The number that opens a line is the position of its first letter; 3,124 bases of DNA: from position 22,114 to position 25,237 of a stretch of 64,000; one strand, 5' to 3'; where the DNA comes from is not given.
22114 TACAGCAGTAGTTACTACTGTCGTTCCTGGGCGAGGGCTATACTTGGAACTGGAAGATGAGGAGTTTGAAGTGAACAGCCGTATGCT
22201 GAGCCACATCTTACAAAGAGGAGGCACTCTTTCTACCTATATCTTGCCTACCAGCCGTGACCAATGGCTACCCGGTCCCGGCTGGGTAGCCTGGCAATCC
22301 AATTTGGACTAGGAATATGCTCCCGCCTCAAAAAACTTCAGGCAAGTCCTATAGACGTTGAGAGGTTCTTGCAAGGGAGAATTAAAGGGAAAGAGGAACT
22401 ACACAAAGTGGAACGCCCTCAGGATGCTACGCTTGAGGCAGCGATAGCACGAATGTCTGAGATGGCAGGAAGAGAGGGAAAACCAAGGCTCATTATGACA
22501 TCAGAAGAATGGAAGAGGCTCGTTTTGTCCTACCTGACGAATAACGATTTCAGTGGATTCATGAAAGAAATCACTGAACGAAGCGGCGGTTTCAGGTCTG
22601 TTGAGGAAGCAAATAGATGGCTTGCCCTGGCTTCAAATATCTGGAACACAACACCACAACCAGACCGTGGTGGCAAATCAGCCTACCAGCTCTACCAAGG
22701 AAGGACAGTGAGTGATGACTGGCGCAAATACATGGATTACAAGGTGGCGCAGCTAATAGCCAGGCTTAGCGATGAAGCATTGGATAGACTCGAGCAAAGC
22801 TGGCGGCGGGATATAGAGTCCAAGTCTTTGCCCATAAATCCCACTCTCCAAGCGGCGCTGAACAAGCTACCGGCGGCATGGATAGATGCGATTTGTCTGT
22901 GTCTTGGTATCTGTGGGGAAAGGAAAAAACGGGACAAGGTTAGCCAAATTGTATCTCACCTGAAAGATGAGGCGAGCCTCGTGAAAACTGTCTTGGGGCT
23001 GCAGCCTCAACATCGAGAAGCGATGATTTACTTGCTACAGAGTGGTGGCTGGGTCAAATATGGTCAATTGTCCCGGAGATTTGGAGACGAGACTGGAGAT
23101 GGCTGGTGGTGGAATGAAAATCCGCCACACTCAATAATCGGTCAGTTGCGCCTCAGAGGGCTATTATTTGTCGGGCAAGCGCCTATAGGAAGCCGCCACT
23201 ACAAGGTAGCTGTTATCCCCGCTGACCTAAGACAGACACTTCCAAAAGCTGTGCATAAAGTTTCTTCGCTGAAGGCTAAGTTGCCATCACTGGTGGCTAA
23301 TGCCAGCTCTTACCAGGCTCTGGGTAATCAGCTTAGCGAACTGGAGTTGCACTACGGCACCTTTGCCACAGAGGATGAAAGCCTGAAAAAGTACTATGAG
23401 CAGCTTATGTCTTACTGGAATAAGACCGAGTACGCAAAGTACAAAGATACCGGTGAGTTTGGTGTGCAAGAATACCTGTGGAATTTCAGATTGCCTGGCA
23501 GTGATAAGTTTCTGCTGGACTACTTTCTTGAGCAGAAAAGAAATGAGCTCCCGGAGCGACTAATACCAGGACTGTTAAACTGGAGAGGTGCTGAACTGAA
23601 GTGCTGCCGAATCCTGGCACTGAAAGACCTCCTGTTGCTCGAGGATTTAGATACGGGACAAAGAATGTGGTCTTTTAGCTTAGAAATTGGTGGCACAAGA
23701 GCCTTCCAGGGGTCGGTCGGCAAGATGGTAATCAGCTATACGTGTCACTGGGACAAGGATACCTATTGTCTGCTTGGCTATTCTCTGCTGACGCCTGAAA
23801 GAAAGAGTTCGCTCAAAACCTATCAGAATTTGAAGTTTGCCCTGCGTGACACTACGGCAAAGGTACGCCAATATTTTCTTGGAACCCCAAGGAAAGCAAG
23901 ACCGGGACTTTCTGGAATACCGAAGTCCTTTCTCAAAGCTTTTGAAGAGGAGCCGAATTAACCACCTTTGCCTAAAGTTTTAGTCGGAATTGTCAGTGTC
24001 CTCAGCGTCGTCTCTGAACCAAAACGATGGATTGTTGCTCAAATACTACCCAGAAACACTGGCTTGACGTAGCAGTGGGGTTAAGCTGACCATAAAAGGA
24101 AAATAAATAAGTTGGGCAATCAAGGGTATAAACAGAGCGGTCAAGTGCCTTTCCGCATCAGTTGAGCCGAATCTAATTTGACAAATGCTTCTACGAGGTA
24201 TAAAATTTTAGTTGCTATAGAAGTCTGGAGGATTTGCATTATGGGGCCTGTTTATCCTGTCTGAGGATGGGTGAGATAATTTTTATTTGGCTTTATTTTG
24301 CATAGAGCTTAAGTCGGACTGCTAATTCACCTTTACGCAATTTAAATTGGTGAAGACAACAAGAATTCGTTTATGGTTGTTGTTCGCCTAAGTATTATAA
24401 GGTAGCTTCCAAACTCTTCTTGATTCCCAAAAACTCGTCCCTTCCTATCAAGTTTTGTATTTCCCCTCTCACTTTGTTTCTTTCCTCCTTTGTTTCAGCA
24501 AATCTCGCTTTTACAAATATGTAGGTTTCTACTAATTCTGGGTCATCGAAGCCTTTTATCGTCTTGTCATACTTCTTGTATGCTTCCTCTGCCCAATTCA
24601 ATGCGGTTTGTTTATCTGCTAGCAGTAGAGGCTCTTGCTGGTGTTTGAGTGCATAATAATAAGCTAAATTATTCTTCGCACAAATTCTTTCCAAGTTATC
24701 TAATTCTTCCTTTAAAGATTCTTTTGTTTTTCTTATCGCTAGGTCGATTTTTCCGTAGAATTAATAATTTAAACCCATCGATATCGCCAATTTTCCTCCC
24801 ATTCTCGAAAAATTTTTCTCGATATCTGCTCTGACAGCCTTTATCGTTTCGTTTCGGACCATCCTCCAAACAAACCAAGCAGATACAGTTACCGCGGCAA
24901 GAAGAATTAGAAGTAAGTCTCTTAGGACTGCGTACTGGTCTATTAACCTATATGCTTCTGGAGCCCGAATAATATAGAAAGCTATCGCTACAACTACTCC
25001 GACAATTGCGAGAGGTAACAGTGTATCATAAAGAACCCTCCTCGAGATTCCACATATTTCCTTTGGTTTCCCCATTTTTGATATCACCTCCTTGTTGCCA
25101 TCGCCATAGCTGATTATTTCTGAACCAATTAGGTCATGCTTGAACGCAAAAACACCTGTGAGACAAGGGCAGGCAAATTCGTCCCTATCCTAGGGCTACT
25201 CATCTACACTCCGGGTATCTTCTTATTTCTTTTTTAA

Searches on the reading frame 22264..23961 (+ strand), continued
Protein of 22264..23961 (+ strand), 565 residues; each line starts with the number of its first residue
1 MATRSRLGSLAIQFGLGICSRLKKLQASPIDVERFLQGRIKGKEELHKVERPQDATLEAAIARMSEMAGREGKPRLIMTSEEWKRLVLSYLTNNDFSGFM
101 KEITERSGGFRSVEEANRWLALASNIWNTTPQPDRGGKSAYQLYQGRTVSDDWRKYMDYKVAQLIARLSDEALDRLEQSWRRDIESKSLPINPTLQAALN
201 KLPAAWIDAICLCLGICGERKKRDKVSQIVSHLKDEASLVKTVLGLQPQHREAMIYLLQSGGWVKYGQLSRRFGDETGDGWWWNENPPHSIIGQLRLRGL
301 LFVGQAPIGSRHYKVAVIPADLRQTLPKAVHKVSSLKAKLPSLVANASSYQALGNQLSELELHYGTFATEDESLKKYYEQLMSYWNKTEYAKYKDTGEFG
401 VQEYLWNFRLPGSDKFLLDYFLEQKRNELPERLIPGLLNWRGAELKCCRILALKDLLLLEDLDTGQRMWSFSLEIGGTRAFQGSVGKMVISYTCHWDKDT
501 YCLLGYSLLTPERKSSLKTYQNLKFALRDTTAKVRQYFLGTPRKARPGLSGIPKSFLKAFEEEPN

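Call 70: search_protein_families(library=pfam, alignment_id=A6, max_evalue=0.00001)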
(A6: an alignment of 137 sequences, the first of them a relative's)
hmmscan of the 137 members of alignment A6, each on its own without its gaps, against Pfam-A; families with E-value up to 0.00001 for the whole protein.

A. member 1, L007:6111-7046:- (311 aa): 2 families
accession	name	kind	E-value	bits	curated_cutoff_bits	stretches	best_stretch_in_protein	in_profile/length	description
PF00561.26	Abhydrolase_1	-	3.8e-07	30.5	25.8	0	61-193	4-116/245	alpha/beta hydrolase fold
PF09752.15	ABHD18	-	9.5e-07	28.7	21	0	26-176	54-206/351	Alpha/beta hydrolase domain containing 18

B. families by the number of members that match (of 137 scanned): 161 families (the first 25 are shown)
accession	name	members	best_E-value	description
PF13649.12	Methyltransf_25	3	8.6e-24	Methyltransferase domain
PF08241.18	Methyltransf_11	3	4.5e-23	Methyltransferase domain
PF01209.24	Ubie_methyltran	3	1.5e-20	ubiE/COQ5 methyltransferase family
PF07944.18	Beta-AFase-like_GH127_cat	2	2.5e-123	Beta-L-arabinofuranosidase, GH127 catalytic domain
PF00496.27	SBP_bac_5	2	1.2e-73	Bacterial extracellular solute-binding proteins, family 5 Middle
PF13847.12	Methyltransf_31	2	1.9e-45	Methyltransferase domain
PF20737.2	Glyco_hydro127C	2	8.1e-25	Glycoside hydrolase family 127 C-terminal domain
PF20736.2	Glyco_hydro127M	2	6.7e-24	Beta-L-arabinofuranosidase, GH127 middle domain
PF01609.27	DDE_Tnp_1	2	3.1e-21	Transposase DDE domain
PF00271.37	Helicase_C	2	7.9e-20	Helicase conserved C-terminal domain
PF00270.35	DEAD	2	3.9e-19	DEAD/DEAH box helicase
PF08242.18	Methyltransf_12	2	1.2e-14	Methyltransferase domain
PF13489.12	Methyltransf_23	2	6.1e-12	Methyltransferase domain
PF13384.12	HTH_23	2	4e-06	Homeodomain-like domain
PF11369.13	DUF3160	1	4.5e-189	Protein of unknown function (DUF3160)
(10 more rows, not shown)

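Call 82: find_encoding_contigs(protein=P0017, flank=3000, max_places=2)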
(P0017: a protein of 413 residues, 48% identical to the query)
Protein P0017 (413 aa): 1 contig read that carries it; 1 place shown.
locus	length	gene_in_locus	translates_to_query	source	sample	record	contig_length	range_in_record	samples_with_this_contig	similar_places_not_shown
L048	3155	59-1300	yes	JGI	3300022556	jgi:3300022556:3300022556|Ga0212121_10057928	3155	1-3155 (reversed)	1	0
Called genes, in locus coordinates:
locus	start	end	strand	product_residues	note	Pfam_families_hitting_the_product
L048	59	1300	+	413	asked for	-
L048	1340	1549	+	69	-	-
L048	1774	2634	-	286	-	PF00483:NTP_transferase, PF12804:NTP_transf_3 (weak)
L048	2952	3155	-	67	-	PF02163:Peptidase_M50 (weak)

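Call 83: find_encoding_contigs(protein=P0012, flank=3000, max_places=2)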
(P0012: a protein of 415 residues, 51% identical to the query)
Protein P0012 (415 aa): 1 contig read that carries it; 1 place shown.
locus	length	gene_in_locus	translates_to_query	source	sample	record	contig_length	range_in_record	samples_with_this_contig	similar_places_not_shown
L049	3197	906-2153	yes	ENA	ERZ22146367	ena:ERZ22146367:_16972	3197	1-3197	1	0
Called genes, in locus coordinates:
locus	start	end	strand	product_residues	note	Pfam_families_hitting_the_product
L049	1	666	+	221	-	?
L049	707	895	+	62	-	-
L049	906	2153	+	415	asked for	-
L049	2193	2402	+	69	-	-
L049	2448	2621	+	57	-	-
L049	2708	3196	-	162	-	?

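Call 86: search_dna_similar(query=P0002, collection=plasmids, mode=protein, max_evalue=0.001, max_rows=10)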
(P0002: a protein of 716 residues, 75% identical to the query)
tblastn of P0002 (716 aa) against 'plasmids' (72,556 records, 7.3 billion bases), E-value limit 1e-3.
No match.

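Call 87: search_dna_similar(query=P0002, collection=phages, mode=protein, max_evalue=0.001, max_rows=10)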
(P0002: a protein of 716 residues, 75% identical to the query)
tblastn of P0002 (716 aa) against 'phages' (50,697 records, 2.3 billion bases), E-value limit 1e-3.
No match.

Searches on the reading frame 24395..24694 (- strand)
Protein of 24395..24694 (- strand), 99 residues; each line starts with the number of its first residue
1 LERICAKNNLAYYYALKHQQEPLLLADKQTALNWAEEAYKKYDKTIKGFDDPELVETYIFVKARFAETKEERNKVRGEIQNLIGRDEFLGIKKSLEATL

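Call 3: search_protein_families(library=pfam, proteins=[window:24395-24694:-], max_evalue=1)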
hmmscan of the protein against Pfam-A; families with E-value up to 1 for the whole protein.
window:24395-24694:- (99 aa): 0 families

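Call 4: search_protein_families(library=ncbifam, proteins=[window:24395-24694:-], max_evalue=1)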
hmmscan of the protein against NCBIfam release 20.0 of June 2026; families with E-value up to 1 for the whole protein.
window:24395-24694:- (99 aa): 2 families
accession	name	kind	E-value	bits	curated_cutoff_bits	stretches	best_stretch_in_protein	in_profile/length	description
TIGR03361.1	VI_Rhs_Vgr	subfamily_domain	0.04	12.5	186.35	1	2-59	150-207/513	type VI secretion system tip protein TssI/VgrG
NF009437.0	PRK12796.1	equivalog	0.22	11.1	263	1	17-74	75-130/223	EscR/YscR/HrcR family type III secretion system export apparatus protein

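Call 5: search_protein_families(library=padloc, proteins=[window:24395-24694:-], max_evalue=1)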
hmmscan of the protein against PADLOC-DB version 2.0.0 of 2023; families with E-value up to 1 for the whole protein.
window:24395-24694:- (99 aa): 0 families

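Call 56: search_protein_families(library=phrogs, proteins=[window:24395-24694:-], max_evalue=0.01)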
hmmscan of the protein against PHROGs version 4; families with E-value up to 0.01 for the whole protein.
window:24395-24694:- (99 aa): 0 families

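Call 75: list_cluster_members(proteins=[P0026, P0001, window:24395-24694:-, window:20764-21561:-, P0002, P0007, P0136])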
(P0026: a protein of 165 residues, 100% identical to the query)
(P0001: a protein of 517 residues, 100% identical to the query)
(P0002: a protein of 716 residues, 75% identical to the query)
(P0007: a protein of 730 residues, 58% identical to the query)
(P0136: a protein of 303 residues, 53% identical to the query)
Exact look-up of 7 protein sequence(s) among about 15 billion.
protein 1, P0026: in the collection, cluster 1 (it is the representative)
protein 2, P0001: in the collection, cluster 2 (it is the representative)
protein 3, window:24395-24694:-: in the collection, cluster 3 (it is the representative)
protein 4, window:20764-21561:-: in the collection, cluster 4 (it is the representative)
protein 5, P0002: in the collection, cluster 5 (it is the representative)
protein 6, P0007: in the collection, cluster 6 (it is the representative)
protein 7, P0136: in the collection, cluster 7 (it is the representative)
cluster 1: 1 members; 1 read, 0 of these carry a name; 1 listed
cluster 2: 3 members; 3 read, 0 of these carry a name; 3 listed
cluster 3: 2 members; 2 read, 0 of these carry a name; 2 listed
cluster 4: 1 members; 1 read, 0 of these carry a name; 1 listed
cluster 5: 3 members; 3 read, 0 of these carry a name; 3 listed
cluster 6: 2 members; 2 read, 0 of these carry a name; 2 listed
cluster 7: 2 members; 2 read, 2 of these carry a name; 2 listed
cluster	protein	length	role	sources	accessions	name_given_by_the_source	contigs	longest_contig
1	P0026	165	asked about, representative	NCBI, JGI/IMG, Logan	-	-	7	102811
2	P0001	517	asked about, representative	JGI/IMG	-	-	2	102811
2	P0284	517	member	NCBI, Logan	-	-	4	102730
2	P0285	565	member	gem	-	-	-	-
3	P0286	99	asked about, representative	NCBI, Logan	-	-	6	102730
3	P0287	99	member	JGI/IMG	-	-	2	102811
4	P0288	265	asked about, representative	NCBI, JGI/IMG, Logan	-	-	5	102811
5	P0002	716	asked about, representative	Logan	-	-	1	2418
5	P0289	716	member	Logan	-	-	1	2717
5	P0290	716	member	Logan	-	-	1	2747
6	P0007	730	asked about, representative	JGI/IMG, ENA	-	-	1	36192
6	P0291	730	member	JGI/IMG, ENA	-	-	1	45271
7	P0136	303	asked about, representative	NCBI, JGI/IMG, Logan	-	hypothetical protein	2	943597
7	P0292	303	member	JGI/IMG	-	hypothetical protein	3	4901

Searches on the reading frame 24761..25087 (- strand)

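Call 3: search_protein_families(library=pfam, proteins=[window:24761-25087:-], max_evalue=1)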
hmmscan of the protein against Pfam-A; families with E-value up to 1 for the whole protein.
window:24761-25087:- (108 aa): 3 families
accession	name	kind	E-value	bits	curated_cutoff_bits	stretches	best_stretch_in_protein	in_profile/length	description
PF11241.13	DUF3043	-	0.013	16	25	1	15-81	74-133/171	Protein of unknown function (DUF3043)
PF02937.20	COX6C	-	0.21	12.2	22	0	7-42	4-38/70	Cytochrome c oxidase subunit VIc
PF20814.2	CAA3_Cox_suIV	-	0.49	11.2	27.5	0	28-71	9-56/64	CAA3-type cytochrome c oxidase subunit IV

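Call 4: search_protein_families(library=ncbifam, proteins=[window:24761-25087:-], max_evalue=1)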
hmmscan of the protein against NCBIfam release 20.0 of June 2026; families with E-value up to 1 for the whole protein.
window:24761-25087:- (108 aa): 2 families
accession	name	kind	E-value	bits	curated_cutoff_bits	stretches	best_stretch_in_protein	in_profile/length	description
NF038356.1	actino_DLW39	hypoth_equivalog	0.039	13.8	24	1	60-78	3-21/38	DLW-39 family protein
NF045534.1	small_EYxxD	equivalog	0.1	12.3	29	1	26-42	13-29/37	EYxxD motif small membrane protein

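Call 5: search_protein_families(library=padloc, proteins=[window:24761-25087:-], max_evalue=1)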
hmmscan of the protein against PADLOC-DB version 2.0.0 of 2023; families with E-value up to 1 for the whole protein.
window:24761-25087:- (108 aa): 0 families

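Call 56: search_protein_families(library=phrogs, proteins=[window:24761-25087:-], max_evalue=0.01)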
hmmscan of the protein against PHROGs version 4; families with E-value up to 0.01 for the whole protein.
window:24761-25087:- (108 aa): 0 families
